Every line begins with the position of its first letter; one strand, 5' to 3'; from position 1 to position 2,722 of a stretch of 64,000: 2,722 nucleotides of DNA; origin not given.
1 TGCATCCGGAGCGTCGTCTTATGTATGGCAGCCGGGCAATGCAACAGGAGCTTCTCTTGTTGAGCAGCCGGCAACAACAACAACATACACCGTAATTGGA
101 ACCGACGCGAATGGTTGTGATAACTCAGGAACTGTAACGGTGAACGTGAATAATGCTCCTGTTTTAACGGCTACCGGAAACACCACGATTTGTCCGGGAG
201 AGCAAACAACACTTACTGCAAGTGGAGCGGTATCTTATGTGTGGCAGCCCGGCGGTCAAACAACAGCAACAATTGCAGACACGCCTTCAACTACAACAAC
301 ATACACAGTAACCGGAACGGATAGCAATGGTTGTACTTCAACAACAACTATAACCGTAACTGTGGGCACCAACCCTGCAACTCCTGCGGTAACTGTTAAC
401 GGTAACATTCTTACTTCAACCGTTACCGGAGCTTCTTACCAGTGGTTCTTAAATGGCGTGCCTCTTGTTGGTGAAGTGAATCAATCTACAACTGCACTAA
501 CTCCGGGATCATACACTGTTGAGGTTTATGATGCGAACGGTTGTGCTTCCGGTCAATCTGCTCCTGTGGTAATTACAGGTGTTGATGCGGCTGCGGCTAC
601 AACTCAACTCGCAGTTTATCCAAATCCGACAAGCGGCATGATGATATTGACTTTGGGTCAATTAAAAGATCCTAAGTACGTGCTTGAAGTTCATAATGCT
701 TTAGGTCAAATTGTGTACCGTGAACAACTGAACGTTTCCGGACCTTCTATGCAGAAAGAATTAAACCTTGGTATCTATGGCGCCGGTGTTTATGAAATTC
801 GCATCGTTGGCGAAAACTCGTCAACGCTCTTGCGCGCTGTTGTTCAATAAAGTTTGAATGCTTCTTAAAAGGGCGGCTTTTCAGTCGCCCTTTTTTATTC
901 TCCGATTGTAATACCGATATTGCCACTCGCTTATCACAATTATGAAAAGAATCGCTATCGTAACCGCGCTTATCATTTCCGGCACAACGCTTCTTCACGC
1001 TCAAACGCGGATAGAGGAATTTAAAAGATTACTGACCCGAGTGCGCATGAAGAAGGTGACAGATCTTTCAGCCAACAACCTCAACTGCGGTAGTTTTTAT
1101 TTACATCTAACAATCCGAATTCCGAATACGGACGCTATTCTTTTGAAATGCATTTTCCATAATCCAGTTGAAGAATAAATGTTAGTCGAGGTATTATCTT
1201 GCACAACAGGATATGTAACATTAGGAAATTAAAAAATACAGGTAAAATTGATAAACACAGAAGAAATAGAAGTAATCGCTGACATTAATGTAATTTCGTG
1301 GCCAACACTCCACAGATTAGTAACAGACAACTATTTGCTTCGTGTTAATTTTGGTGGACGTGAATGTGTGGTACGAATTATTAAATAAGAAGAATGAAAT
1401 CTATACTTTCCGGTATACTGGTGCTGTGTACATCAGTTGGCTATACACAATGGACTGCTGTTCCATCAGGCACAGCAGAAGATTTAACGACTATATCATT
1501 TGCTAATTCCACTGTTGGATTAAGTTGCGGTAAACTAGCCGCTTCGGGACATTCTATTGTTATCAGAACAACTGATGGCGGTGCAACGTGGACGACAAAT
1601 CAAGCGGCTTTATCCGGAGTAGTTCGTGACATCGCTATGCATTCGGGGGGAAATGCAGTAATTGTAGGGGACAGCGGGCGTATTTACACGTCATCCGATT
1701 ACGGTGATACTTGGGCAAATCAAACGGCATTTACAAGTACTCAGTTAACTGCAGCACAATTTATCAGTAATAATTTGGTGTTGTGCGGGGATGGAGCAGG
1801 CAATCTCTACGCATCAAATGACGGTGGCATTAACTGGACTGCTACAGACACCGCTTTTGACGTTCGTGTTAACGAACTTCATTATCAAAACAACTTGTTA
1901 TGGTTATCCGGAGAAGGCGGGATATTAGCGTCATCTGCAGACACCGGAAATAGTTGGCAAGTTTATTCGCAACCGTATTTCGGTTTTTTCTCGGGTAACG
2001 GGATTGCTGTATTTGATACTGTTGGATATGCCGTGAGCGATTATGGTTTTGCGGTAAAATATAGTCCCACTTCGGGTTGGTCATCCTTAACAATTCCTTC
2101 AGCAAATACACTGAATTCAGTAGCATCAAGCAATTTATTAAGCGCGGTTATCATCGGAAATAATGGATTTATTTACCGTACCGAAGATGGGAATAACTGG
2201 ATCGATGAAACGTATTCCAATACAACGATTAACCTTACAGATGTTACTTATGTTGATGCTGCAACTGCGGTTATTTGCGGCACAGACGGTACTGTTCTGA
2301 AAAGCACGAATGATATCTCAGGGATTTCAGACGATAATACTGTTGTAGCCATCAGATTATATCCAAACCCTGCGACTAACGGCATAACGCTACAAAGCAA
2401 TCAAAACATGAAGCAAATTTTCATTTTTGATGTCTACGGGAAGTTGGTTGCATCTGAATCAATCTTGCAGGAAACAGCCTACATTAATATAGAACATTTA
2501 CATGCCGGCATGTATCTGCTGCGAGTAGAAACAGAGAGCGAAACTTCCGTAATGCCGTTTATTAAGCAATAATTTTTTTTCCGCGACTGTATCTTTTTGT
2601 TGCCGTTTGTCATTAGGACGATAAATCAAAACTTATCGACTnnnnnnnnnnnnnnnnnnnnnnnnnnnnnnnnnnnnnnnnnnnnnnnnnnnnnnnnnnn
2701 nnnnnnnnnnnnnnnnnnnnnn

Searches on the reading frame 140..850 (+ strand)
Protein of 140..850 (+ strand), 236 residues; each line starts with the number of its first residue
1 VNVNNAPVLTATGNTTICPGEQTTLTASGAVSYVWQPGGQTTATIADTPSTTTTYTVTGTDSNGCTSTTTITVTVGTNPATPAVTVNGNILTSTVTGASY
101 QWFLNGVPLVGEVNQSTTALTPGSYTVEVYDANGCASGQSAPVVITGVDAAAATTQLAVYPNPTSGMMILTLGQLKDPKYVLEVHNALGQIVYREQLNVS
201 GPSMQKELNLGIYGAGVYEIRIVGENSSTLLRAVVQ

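Call 3: search_protein_families(library=pfam, proteins=[window:140-850:+], max_evalue=0.01)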
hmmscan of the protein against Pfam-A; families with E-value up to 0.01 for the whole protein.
window:140-850:+ (236 aa): 3 families
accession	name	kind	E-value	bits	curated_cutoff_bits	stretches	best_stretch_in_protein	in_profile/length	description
PF18962.6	Por_Secre_tail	-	6e-09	36.5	27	1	159-230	1-70/75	Secretion system C-terminal sorting domain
PF19081.6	Ig_7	-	4.6e-08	33.7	27.3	1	6-79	3-84/84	Ig-like domain CHU_C associated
PF06832.18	BiPBP_C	-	6.8e-06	26.3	26.8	1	97-136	43-85/90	Penicillin-Binding Protein C-terminus Family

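Call 4: search_protein_families(library=ncbifam, proteins=[window:140-850:+], max_evalue=0.01)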
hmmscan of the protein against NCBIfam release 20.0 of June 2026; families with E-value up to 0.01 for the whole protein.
window:140-850:+ (236 aa): 2 families
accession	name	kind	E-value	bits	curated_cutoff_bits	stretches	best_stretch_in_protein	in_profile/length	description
TIGR04183.1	Por_Secre_tail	domain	1.2e-08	34.9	23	1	159-235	1-71/72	T9SS type A sorting domain-containing protein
NF038113.1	T9SSA_dep_M36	equivalog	0.0006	18.1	885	1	150-229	787-862/869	T9SS-dependent M36 family metallopeptidase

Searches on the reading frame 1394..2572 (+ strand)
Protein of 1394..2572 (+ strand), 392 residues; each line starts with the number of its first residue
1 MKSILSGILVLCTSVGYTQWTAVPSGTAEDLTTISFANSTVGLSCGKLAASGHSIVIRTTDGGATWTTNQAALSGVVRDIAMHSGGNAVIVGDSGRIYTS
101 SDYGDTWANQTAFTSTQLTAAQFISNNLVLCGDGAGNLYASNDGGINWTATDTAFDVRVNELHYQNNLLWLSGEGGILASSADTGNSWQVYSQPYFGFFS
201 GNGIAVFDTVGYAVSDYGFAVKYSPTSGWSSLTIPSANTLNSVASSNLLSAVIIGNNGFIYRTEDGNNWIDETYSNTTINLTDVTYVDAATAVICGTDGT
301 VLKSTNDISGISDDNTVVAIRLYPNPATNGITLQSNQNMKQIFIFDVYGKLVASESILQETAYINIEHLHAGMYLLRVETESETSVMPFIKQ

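Call 3: search_protein_families(library=pfam, proteins=[window:1394-2572:+], max_evalue=0.01)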
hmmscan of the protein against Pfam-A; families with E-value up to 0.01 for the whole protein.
window:1394-2572:+ (392 aa): 6 families
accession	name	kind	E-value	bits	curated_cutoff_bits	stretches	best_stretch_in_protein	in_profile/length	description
PF18962.6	Por_Secre_tail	-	4.5e-14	52.9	27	1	322-385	1-69/75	Secretion system C-terminal sorting domain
PF14870.12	PSII_BNR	-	8.8e-14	51.9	27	2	31-107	20-137/303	Photosynthesis system II assembly factor YCF48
PF15902.12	Sortilin-Vps10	-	1.3e-08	34.5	33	1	56-118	3-68/446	Sortilin, neurotensin receptor 3,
PF19755.4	DUF6242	-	1.6e-07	31.9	29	0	106-188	129-217/217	Domain of unknown function (DUF6242)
PF15899.11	BNR_6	-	0.002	18.5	27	0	97-107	1-11/14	BNR-Asp box repeat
PF13088.12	BNR_2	-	0.0035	17.2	31.4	0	95-135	79-123/277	BNR repeat-like domain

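Call 4: search_protein_families(library=ncbifam, proteins=[window:1394-2572:+], max_evalue=0.01)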
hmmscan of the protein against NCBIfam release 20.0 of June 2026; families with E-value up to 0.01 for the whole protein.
window:1394-2572:+ (392 aa): 6 families
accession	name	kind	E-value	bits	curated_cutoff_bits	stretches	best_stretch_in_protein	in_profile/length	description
NF010237.0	PRK13684.1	equivalog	3.4e-15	55.9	326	1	31-191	130-295/334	photosynthesis system II assembly factor Ycf48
NF045728.1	glycosyl_F510_1955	equivalog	2.6e-13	49.8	175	2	53-153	114-215/246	F510_1955 family glycosylhydrolase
TIGR04183.1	Por_Secre_tail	domain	6.6e-12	45.2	23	1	322-392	1-72/72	T9SS type A sorting domain-containing protein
NF050177.1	TapA_OM_Porphy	equivalog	6e-08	31.9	500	1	317-387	468-539/544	TapA/TapC family T9SS-dependent outer membrane protein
NF033708.1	T9SS_Cterm_ChiA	domain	4.5e-05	23.3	40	1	339-386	1-49/55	T9SS sorting signal type C domain-containing protein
NF050173.1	tryp_MXAN_2756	equivalog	0.0031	17.3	200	0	75-127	40-92/199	MXAN_2756 family trypsin-like serine endoprotease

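Call 90: find_encoding_contigs(protein=window:1394-2572:+, flank=10000, max_places=4)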
Protein window:1394-2572:+ (392 aa): no gene with exactly this product is on record in the collection.
